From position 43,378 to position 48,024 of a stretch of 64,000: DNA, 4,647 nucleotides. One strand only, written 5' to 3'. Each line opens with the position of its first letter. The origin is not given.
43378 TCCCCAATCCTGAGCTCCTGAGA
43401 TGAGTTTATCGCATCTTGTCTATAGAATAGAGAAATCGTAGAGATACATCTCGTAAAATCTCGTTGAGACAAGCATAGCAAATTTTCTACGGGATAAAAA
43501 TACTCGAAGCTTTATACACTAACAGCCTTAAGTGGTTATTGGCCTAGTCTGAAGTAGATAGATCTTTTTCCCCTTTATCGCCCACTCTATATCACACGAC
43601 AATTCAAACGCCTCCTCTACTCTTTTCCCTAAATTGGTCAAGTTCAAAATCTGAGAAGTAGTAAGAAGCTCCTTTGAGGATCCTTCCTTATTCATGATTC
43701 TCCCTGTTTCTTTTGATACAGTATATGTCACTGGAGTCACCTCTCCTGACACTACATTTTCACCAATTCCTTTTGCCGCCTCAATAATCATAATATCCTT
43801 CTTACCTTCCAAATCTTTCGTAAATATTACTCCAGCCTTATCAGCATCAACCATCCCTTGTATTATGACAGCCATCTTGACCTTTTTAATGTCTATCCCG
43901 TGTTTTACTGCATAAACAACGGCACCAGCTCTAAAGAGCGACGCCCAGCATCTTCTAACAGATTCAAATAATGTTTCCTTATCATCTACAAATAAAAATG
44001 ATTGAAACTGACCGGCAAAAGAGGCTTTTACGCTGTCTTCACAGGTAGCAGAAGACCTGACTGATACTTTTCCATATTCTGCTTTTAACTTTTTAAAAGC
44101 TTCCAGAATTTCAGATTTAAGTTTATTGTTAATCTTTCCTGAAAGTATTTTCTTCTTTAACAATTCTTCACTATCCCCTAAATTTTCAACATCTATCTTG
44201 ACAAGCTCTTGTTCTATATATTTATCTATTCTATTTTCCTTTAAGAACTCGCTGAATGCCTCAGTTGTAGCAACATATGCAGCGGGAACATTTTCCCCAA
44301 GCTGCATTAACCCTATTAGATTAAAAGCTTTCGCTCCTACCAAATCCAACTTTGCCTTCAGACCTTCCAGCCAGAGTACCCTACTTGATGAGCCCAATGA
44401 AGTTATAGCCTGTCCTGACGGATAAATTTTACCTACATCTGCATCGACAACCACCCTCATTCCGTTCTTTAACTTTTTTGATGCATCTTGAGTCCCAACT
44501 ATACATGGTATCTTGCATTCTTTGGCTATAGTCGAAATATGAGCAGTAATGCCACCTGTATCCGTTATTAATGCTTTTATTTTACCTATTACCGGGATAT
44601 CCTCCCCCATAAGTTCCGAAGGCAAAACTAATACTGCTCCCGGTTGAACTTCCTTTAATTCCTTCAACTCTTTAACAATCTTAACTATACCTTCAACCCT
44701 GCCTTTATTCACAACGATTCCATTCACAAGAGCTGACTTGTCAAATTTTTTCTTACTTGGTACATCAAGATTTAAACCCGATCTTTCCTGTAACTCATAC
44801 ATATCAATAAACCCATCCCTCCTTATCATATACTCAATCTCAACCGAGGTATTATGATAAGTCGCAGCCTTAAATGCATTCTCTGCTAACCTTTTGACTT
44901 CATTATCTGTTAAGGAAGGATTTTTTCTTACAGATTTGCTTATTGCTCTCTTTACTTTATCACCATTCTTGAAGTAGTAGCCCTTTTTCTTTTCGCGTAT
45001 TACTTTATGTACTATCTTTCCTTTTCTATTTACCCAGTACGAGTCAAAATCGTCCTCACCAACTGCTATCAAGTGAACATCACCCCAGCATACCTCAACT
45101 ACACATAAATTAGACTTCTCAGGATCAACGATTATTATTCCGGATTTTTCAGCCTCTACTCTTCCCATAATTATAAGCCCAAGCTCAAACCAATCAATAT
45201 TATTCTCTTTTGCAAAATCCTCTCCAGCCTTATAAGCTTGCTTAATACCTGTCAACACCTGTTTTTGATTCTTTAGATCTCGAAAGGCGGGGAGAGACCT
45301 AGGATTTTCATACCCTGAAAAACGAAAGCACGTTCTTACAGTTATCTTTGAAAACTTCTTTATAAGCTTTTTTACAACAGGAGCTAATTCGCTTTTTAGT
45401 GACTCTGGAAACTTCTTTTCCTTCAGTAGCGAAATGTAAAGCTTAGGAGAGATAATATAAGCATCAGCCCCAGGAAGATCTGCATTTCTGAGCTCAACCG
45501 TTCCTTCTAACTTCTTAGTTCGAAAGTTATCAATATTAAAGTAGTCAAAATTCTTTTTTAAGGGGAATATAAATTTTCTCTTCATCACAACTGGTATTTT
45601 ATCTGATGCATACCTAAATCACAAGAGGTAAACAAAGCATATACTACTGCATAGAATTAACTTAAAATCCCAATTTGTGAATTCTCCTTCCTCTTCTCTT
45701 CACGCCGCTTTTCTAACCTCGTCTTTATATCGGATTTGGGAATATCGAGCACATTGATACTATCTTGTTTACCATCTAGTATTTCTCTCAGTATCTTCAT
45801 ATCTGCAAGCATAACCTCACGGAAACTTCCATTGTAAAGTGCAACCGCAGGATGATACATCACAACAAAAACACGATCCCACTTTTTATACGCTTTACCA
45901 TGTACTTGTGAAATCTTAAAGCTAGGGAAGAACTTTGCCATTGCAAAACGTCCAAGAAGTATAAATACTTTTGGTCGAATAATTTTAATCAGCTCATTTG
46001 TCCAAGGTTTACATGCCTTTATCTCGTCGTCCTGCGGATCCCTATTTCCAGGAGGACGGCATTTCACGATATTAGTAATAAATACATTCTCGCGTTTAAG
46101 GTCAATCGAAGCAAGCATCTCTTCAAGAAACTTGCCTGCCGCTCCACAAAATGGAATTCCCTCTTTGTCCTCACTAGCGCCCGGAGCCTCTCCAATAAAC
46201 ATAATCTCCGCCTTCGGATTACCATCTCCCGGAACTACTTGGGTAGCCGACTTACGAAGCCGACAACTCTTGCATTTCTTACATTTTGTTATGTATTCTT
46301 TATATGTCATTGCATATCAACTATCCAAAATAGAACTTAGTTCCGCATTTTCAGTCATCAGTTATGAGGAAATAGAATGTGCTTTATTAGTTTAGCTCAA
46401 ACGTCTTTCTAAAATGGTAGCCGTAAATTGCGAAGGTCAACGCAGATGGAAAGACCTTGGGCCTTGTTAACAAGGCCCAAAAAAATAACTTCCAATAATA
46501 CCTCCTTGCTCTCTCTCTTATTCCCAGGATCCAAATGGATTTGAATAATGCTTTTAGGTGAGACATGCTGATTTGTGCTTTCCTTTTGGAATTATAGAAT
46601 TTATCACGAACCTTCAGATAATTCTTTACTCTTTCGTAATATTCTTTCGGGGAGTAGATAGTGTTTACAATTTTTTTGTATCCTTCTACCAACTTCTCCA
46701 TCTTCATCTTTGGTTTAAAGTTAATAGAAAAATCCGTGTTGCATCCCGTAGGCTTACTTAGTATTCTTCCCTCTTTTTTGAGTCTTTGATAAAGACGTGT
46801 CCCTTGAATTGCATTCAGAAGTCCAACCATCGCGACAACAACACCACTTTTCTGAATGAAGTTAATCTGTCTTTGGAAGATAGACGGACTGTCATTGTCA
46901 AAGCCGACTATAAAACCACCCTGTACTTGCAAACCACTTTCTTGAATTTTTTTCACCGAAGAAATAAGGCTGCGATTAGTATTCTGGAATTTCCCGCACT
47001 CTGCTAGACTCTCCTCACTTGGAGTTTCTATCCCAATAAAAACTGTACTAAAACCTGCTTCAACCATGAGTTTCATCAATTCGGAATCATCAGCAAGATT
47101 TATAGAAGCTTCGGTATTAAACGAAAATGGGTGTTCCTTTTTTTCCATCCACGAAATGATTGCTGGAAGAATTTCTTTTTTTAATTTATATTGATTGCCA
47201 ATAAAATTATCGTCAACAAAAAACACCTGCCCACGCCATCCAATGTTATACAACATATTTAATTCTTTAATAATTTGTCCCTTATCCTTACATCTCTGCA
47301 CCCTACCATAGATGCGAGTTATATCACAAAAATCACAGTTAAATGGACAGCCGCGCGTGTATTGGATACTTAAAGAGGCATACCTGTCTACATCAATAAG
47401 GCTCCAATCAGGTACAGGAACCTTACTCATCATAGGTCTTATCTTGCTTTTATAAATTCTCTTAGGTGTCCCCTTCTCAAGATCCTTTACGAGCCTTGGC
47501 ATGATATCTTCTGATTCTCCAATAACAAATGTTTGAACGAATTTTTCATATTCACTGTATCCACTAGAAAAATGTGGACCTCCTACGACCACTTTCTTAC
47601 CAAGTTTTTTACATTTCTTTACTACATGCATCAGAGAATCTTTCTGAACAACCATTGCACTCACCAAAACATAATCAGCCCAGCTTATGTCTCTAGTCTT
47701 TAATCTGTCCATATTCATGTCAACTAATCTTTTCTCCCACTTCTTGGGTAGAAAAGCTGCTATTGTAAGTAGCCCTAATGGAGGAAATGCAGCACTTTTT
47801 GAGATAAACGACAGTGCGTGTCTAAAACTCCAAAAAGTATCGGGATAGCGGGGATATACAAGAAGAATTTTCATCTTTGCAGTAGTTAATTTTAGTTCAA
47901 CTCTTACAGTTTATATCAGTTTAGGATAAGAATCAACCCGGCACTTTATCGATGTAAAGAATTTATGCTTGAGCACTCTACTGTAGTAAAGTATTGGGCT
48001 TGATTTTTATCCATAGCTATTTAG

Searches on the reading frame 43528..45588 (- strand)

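Call 3: search_protein_families(library=pfam, proteins=[window:43528-45588:-], max_evalue=1)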
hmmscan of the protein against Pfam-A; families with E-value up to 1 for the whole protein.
window:43528-45588:- (686 aa): 3 families
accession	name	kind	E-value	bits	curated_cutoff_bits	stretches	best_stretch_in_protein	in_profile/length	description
PF01326.24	PPDK_N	-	5.6e-82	276.1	27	2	415-686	2-311/328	Pyruvate phosphate dikinase, AMP/ATP-binding domain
PF00391.29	PEP-utilizers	-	5.7e-16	58.3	23.1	1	315-386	2-72/72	PEP-utilising enzyme, mobile domain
PF22973.2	GWD1_pHisD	-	0.079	13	27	1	292-369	4-81/115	Alpha-glucan water dikinase, phosphohistidine-like domain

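Call 4: search_protein_families(library=ncbifam, proteins=[window:43528-45588:-], max_evalue=1)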
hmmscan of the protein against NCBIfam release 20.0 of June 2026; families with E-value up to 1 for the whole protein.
window:43528-45588:- (686 aa): 28 families (the best 25 are shown)
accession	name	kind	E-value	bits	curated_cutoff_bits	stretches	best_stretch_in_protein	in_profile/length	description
NF005057.0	PRK06464.1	equivalog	1.2e-101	341.1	598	3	402-639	5-260/798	phosphoenolpyruvate synthase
TIGR01418.1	PEP_synth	equivalog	1.1e-93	315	739.75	3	404-640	2-255/784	pyruvate, water dikinase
NF052631.1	prodigiosin_PigC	equivalog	1.8e-80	271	1300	4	413-636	12-225/883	prodigiosin ligase PigC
NF004878.0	PRK06241.1-3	subfamily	2e-79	267.8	945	4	411-640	13-243/891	phosphoenolpyruvate synthase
NF004881.0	PRK06241.2-2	equivalog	3.9e-78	263.6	883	4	410-639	12-241/898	phosphoenolpyruvate synthase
NF004877.0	PRK06241.1-2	subfamily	2.7e-77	260.9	866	4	411-640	13-244/869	phosphoenolpyruvate synthase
NF041857.1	RIF_Ptrans_rph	equivalog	3e-73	247.5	999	4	411-638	11-240/864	rifamycin-inactivating phosphotransferase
NF052632.1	undecylprod_RedH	equivalog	6.2e-69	232.9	1350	4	411-634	11-219/880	undecylprodigiosin ligase RedH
NF004879.0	PRK06241.1-4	equivalog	6.9e-64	216.3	976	4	411-640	13-244/868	phosphoenolpyruvate synthase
NF004880.0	PRK06241.2-1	equivalog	6.5e-58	196.4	972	2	413-686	14-282/837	phosphoenolpyruvate synthase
NF004883.0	PRK06241.2-4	equivalog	5.5e-54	183.7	1063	4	416-631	31-249/928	phosphoenolpyruvate synthase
NF004882.0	PRK06241.2-3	equivalog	7.5e-51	173.2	850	2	413-686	8-278/827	phosphoenolpyruvate synthase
NF000283.1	RPH_KJ151292.1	equivalog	2.7e-44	151.6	1700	4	413-626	16-233/865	rifamycin-inactivating phosphotransferase Rph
NF004531.0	PRK05878.1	equivalog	5.2e-21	74.8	456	3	277-391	343-457/534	pyruvate, phosphate dikinase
NF006153.0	PRK08296.1-5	subfamily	1.4e-20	73.2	578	1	283-388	499-603/608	hypothetical protein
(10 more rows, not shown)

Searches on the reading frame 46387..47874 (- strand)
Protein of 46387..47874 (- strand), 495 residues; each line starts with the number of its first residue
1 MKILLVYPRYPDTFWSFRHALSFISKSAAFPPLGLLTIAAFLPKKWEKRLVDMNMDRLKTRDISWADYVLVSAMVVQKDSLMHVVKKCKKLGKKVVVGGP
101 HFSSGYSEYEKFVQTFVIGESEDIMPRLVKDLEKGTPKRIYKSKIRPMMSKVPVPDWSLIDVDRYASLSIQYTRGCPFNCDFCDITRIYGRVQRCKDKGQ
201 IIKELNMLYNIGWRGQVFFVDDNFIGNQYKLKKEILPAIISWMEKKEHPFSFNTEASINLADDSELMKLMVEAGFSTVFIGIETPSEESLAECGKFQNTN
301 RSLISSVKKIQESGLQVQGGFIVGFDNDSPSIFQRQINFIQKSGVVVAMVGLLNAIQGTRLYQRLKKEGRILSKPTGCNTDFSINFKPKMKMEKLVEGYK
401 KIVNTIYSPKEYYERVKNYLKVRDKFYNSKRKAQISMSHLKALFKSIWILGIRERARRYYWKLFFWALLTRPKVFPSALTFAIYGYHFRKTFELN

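Call 38: search_protein_families(library=pfam, proteins=[window:46387-47874:-], max_evalue=0.001)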
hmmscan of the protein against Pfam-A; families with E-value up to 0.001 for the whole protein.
window:46387-47874:- (495 aa): 3 families
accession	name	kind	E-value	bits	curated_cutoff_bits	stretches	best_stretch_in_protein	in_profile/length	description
PF13282.11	DUF4070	-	3.6e-40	137.8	22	1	359-493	1-136/144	Domain of unknown function (DUF4070)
PF04055.27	Radical_SAM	-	9.8e-16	58.8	29.5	1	171-331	2-157/166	Radical SAM superfamily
PF02310.24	B12-binding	-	9e-10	38.9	32.1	1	30-128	12-120/121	B12 binding domain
